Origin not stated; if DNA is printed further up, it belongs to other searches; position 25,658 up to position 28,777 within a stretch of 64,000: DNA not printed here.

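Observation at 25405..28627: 939-aa carrier-domain / fatty-acyl-AMP-ligase / TM / AGPAT fusion next to dgkA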

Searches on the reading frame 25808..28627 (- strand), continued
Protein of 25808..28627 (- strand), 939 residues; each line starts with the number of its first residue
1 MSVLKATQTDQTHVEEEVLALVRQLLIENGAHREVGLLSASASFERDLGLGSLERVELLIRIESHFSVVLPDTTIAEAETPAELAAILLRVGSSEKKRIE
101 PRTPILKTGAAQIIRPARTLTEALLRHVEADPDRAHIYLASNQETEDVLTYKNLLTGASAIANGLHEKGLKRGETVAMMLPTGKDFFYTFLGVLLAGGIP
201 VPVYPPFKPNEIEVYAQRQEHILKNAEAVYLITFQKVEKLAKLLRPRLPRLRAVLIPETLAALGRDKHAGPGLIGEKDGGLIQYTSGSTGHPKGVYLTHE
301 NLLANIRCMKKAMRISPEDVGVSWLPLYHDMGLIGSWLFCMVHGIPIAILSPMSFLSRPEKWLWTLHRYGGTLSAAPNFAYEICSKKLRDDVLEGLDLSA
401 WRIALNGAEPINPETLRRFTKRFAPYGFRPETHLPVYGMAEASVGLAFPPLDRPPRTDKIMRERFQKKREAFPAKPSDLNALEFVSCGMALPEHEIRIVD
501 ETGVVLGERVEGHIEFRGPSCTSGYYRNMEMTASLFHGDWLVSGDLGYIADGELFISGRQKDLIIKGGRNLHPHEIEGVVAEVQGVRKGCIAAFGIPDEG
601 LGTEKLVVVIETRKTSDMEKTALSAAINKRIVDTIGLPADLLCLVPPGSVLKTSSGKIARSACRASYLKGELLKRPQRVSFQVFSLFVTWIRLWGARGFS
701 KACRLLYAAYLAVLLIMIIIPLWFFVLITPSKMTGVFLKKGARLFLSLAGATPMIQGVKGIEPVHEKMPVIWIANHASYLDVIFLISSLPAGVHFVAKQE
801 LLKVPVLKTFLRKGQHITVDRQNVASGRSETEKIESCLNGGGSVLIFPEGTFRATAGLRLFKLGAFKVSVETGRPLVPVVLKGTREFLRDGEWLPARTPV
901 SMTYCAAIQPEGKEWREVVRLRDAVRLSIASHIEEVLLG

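Call 75: search_protein_families(library=pfam, proteins=[P0280, P0291, P0343, P0342, P0340, P0356, P0374], max_evalue=0.0001)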
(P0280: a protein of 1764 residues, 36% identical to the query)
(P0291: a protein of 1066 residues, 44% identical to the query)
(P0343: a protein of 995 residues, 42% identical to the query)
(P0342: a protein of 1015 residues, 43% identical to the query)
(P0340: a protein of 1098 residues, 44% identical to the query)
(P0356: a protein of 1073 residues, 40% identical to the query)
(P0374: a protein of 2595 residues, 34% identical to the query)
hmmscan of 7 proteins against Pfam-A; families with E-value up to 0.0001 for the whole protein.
P0280 (1764 aa): 6 families
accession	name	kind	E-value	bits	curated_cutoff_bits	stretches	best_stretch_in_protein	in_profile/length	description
PF00501.34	AMP-binding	-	9e-114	380.7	29.9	2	17-417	6-384/384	AMP-binding enzyme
PF00698.26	Acyl_transf_1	-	6.2e-27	95.3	32.7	1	1420-1706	2-281/319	Acyl transferase domain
PF00550.31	PP-binding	-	1.5e-13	51.2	20.8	1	1231-1295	4-67/67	Phosphopantetheine attachment site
PF23024.1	AMP-dom_DIP2-like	-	2.4e-10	40.9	27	0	1069-1178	3-107/110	Disco-interacting protein 2-like, AMP domain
PF22621.2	CurL-like_PKS_C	-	3.4e-06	27.4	27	1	1326-1385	2-64/64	CurL-like, PKS C-terminal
PF22336.2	RhiE-like_linker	-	4.6e-06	27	27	1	1329-1390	2-65/67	RhiE-like, KS-MAT linker domain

P0291 (1066 aa): 3 families
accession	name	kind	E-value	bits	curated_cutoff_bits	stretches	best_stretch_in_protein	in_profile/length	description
PF00501.34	AMP-binding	-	1.9e-66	224.9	29.9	1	217-618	2-384/384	AMP-binding enzyme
PF01553.26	Acyltransferase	-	4.4e-26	91.7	23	1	850-976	1-131/132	Acyltransferase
PF00550.31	PP-binding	-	9.7e-11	42.2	20.8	1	77-147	3-66/67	Phosphopantetheine attachment site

P0343 (995 aa): 3 families
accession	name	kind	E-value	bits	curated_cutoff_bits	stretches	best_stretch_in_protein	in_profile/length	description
PF00501.34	AMP-binding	-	2.2e-64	218.1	29.9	1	208-587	18-384/384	AMP-binding enzyme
PF01553.26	Acyltransferase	-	5.5e-24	84.9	23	1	804-929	2-131/132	Acyltransferase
PF00550.31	PP-binding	-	1.8e-10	41.3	20.8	1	27-80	15-67/67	Phosphopantetheine attachment site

P0342 (1015 aa): 3 families
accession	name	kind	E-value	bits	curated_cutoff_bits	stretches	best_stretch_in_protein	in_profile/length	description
PF00501.34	AMP-binding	-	2.2e-61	208.2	29.9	1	168-502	2-344/384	AMP-binding enzyme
PF01553.26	Acyltransferase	-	9e-24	84.2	23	1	824-940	11-131/132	Acyltransferase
PF00550.31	PP-binding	-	6.3e-05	23.6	20.8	0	39-80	18-58/67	Phosphopantetheine attachment site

P0340 (1098 aa): 3 families
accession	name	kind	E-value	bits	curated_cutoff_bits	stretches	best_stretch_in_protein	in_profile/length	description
PF00501.34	AMP-binding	-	4e-67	227.1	29.9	1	160-579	1-384/384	AMP-binding enzyme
PF01553.26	Acyltransferase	-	4.4e-21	75.5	23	1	870-983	14-131/132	Acyltransferase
PF00550.31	PP-binding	-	5.2e-10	39.9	20.8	1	47-97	17-66/67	Phosphopantetheine attachment site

P0356 (1073 aa): 3 families
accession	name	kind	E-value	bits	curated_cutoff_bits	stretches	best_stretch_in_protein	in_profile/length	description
PF00501.34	AMP-binding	-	1.2e-63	215.7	29.9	2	187-487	24-337/384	AMP-binding enzyme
PF01553.26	Acyltransferase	-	3.3e-23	82.4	23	1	813-936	2-131/132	Acyltransferase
PF00550.31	PP-binding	-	2.1e-07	31.5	20.8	1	58-105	17-63/67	Phosphopantetheine attachment site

P0374 (2595 aa): 8 families
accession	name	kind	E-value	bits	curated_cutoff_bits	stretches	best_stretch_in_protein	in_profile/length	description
PF00501.34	AMP-binding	-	1.9e-143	478.4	29.9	2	369-772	3-384/384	AMP-binding enzyme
PF00887.24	ACBP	-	4.1e-72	238.8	28.3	3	130-203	3-76/76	Acyl CoA binding protein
PF00109.32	ketoacyl-synt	-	7.2e-68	229.3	20.8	1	1705-1946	3-252/252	Beta-ketoacyl synthase, N-terminal domain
PF00698.26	Acyl_transf_1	-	1.7e-54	185.9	32.7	1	2218-2543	2-313/319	Acyl transferase domain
PF02801.28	Ketoacyl-synt_C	-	6.5e-42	142.7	20.8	1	1954-2071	1-118/119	Beta-ketoacyl synthase, C-terminal domain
PF23024.1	AMP-dom_DIP2-like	-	9.5e-14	51.8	27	1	1456-1563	1-100/110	Disco-interacting protein 2-like, AMP domain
PF16197.11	KAsynt_C_assoc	-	1.6e-11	45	33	1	2074-2172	1-93/111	Ketoacyl-synthetase C-terminal extension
PF00108.29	Thiolase_N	-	2.5e-05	24.2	26.4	1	1852-1901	69-118/260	Thiolase, N-terminal domain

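Call 77: search_protein_families(library=pfam, proteins=[P0319, P0339, P0292, P0346, P0359, P0366, P0354, P0386], max_evalue=0.001)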
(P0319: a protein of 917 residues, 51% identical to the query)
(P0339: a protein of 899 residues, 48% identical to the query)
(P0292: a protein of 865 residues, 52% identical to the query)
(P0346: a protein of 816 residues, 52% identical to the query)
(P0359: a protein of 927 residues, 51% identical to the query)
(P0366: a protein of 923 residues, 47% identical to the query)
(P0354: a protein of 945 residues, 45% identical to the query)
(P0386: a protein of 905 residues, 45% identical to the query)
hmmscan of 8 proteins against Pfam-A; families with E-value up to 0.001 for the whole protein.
P0319 (917 aa): 2 families
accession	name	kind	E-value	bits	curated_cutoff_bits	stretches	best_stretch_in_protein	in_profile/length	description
PF00501.34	AMP-binding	-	1.2e-72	245.2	29.9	1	128-531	1-384/384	AMP-binding enzyme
PF00550.31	PP-binding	-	1.4e-08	35.3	20.8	1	36-88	16-67/67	Phosphopantetheine attachment site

P0339 (899 aa): 3 families
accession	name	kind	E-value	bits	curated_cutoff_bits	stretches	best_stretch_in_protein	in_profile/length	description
PF00501.34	AMP-binding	-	4.7e-71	240.1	29.9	1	126-526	2-384/384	AMP-binding enzyme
PF00550.31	PP-binding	-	3.4e-10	40.5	20.8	1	19-85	3-67/67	Phosphopantetheine attachment site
PF23024.1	AMP-dom_DIP2-like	-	9.1e-05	22.9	27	1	562-673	2-106/110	Disco-interacting protein 2-like, AMP domain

P0292 (865 aa): 2 families
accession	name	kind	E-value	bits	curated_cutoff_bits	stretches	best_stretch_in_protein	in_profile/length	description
PF00501.34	AMP-binding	-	4.8e-70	236.7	29.9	1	115-516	1-384/384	AMP-binding enzyme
PF00550.31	PP-binding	-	1.4e-09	38.5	20.8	1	23-80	12-67/67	Phosphopantetheine attachment site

P0346 (816 aa): 2 families
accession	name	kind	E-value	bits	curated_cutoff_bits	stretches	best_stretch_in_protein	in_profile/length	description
PF00501.34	AMP-binding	-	2.8e-61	207.9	29.9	1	119-522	1-384/384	AMP-binding enzyme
PF00550.31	PP-binding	-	2.9e-08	34.3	20.8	1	34-86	16-67/67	Phosphopantetheine attachment site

P0359 (927 aa): 2 families
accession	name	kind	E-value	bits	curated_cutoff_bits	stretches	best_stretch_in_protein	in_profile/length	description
PF00501.34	AMP-binding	-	2.3e-69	234.5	29.9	1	120-517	1-384/384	AMP-binding enzyme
PF00550.31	PP-binding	-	1.2e-11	45.1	20.8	1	4-70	2-67/67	Phosphopantetheine attachment site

P0366 (923 aa): 2 families
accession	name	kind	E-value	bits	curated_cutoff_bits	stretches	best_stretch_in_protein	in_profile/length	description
PF00501.34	AMP-binding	-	9.7e-73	245.6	29.9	1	121-522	1-384/384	AMP-binding enzyme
PF00550.31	PP-binding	-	2.4e-07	31.4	20.8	1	36-84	20-67/67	Phosphopantetheine attachment site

P0354 (945 aa): 4 families
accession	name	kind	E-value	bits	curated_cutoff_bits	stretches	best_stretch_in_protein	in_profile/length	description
PF00501.34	AMP-binding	-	2.6e-64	217.9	29.9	1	136-536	4-384/384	AMP-binding enzyme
PF01553.26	Acyltransferase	-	7.8e-24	84.4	23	1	765-878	14-131/132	Acyltransferase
PF00550.31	PP-binding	-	9.1e-06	26.3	20.8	1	38-87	17-65/67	Phosphopantetheine attachment site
PF13193.12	AMP-binding_C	-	0.00073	20.8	24.5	0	590-670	1-76/76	AMP-binding enzyme C-terminal domain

P0386 (905 aa): 2 families
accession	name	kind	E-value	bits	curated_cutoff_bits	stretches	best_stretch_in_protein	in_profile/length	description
PF00501.34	AMP-binding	-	1.6e-64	218.6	29.9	1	125-521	1-380/384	AMP-binding enzyme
PF00550.31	PP-binding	-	1.2e-07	32.3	20.8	1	41-84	21-63/67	Phosphopantetheine attachment site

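Call 88: search_dna_similar(query=window:25808-28627:-, collection=plasmids, mode=protein, max_rows=12, max_evalue=1e-20)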
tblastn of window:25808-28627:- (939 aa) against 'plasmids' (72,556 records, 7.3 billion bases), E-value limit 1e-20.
Records with a match: 760; places in all: 1138; records where one place covers at least 80% of the query: 10.
Best place of each record, by identity: <60% 760.
By first word of the organism name: Ralstonia 132; Streptomyces 76; Rhizobium 65; Sinorhizobium 57; Pseudosulfitobacter 54; Rhodococcus 28; Bacillus 22; Burkholderia 21; Azospirillum 20; Paracoccus 16; and 105 more.
By predicted mobility (MOB-suite, as given by PLSDB): non-mobilizable 444; mobilizable 176; conjugative 140.
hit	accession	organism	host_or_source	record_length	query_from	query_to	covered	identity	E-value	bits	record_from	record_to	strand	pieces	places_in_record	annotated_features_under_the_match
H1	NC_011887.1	Methylobacterium nodulans ORS 2060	-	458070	5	935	99%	43.8%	0e+0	673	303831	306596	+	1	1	AMP-binding protein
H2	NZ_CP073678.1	Cupriavidus sp. KK10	Isolate,A bacterial consortium from ...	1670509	16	935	98%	43.6%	0e+0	686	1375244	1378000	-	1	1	none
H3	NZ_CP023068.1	Sinorhizobium sojae CCBAU 05684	G.max,nodule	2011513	11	939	99%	42.0%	0e+0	656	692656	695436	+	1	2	record has no annotation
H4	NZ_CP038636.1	Cupriavidus oxalaticus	whole organism,sewage sludge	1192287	16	935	98%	42.3%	0e+0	669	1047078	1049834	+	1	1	none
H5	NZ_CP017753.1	Cupriavidus sp. USMAHM13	cell culture,Paddy field, Sungai Manik, ...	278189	16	935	98%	42.2%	0e+0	667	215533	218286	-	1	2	AMP-binding protein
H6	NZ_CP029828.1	Burkholderia sp. JP2-270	sigle cell,rice rhizosphere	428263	18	939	98%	42.1%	0e+0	640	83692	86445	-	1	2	AMP-binding protein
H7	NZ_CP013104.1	Paraburkholderia caribensis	-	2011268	44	935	95%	41.9%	0e+0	642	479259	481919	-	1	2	none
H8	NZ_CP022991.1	Paraburkholderia aromaticivorans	-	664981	38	938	96%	41.4%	0e+0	639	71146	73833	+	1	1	AMP-binding protein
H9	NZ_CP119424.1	Photobacterium sp. DA100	-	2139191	5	926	98%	39.7%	0e+0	654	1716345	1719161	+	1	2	none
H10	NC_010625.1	Paraburkholderia phymatum STM815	-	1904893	44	938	95%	36.7%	0e+0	741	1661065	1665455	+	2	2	record has no annotation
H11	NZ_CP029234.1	Sinorhizobium fredii CCBAU 45436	Glycine max,cell culture,plant root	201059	360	939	62%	41.2%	2e-121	416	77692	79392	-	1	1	1-acyl-sn-glycerol-3-phosphate acyltransferase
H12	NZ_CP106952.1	Eleftheria terrae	soil sample,soil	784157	115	672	59%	37.5%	6e-88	316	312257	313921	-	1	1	non-ribosomal peptide synthetase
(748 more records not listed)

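Call 89: get_annotated_region(hit=H1, flank=7000)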
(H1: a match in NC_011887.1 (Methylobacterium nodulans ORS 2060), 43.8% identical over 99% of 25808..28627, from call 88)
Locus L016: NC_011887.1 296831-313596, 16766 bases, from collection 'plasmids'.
description: Methylobacterium nodulans ORS 2060 plasmid pMNOD02, complete sequence
organism: Methylobacterium nodulans ORS 2060 (NCBI taxid 460265)
taxonomy: Bacteria; Pseudomonadota; Alphaproteobacteria; Hyphomicrobiales; Methylobacteriaceae; Methylobacterium; Methylobacterium nodulans; Methylobacterium nodulans ORS 2060
host: -; source: -; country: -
typing (MOB-suite, as given by PLSDB): non-mobilizable
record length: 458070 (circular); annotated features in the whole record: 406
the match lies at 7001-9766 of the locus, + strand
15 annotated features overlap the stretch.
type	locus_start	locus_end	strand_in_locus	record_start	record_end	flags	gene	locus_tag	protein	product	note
CDS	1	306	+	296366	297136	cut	-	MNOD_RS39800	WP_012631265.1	TIGR01458 family HAD-type hydrolase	GO:0008152 - metabolic process [Evidence IEA]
CDS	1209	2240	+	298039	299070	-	-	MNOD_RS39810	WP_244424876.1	ABC transporter ATP-binding protein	-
CDS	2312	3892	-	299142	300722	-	-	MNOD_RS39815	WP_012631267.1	bifunctional aminoglycoside phosphotransferase/ATP-binding protein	-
CDS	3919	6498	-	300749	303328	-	mgtA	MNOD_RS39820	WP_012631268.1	magnesium-translocating P-type ATPase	GO:0015693 - magnesium ion transport [Evidence IEA]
CDS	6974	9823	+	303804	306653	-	-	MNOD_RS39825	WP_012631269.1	AMP-binding protein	-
CDS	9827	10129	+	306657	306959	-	-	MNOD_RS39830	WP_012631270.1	hypothetical protein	-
CDS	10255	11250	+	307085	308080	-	-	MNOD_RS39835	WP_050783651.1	metallophosphoesterase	-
CDS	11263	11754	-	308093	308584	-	-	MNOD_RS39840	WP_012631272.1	CDP-archaeol synthase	-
CDS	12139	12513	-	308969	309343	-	-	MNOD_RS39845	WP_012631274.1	response regulator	GO:0000160 - phosphorelay signal transduction system [Evidence IEA]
CDS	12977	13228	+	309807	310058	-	-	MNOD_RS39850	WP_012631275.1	hypothetical protein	-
CDS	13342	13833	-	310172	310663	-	-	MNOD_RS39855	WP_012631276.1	DUF302 domain-containing protein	-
CDS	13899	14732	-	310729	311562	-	-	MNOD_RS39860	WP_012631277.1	3-hydroxybutyrate dehydrogenase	-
CDS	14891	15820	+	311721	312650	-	-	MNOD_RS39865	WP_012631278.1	LysR family transcriptional regulator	GO:0006355 - regulation of DNA-templated transcription [Evidence IEA]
CDS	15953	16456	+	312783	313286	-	-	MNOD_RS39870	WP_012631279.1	cupin domain-containing protein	-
CDS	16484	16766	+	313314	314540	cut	-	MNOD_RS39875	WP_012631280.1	MFS transporter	GO:0055085 - transmembrane transport [Evidence IEA]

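Call 90: get_annotated_region(hit=H6, flank=7000)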
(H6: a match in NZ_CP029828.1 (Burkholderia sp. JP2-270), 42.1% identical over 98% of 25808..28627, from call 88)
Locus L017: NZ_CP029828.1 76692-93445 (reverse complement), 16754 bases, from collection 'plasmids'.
description: Burkholderia sp. JP2-270 plasmid p2, complete sequence
organism: Burkholderia sp. JP2-270 (NCBI taxid 2217913)
taxonomy: Bacteria; Pseudomonadota; Betaproteobacteria; Burkholderiales; Burkholderiaceae; Burkholderia; Burkholderia sp. JP2-270
host: -; source: sigle cell,rice rhizosphere; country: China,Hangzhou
typing (MOB-suite, as given by PLSDB): mobilizable; replicon rep_cluster_1398; relaxase MOBP
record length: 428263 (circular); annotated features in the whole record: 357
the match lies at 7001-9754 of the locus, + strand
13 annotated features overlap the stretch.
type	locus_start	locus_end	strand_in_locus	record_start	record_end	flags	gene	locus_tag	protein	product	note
CDS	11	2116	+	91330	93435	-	kdpB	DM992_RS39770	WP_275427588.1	potassium-transporting ATPase subunit KdpB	GO:0006813 - potassium ion transport [Evidence IEA]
CDS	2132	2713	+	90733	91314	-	kdpC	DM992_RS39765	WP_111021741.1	potassium-transporting ATPase subunit KdpC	GO:0006813 - potassium ion transport [Evidence IEA]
CDS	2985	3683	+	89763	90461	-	-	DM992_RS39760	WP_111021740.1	response regulator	GO:0000160 - phosphorelay signal transduction system [Evidence IEA]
CDS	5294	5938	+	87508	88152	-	-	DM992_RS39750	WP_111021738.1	nitroreductase family protein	-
CDS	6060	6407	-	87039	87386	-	-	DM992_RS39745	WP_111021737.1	hypothetical protein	-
CDS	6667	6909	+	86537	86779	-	-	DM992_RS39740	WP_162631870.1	BON domain-containing protein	-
CDS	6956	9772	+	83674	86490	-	-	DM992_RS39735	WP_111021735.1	AMP-binding protein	-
CDS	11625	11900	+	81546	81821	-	-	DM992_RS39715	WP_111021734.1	DUF1488 domain-containing protein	-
CDS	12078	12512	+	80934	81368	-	-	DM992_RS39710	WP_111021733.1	Hsp20/alpha crystallin family protein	-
CDS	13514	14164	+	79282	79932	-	-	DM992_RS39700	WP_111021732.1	BON domain-containing protein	-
CDS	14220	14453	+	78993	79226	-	-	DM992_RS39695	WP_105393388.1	hypothetical protein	-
CDS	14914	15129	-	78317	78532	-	-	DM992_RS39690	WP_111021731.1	hypothetical protein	-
CDS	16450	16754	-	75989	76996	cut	-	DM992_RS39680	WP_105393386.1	nitroreductase family protein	-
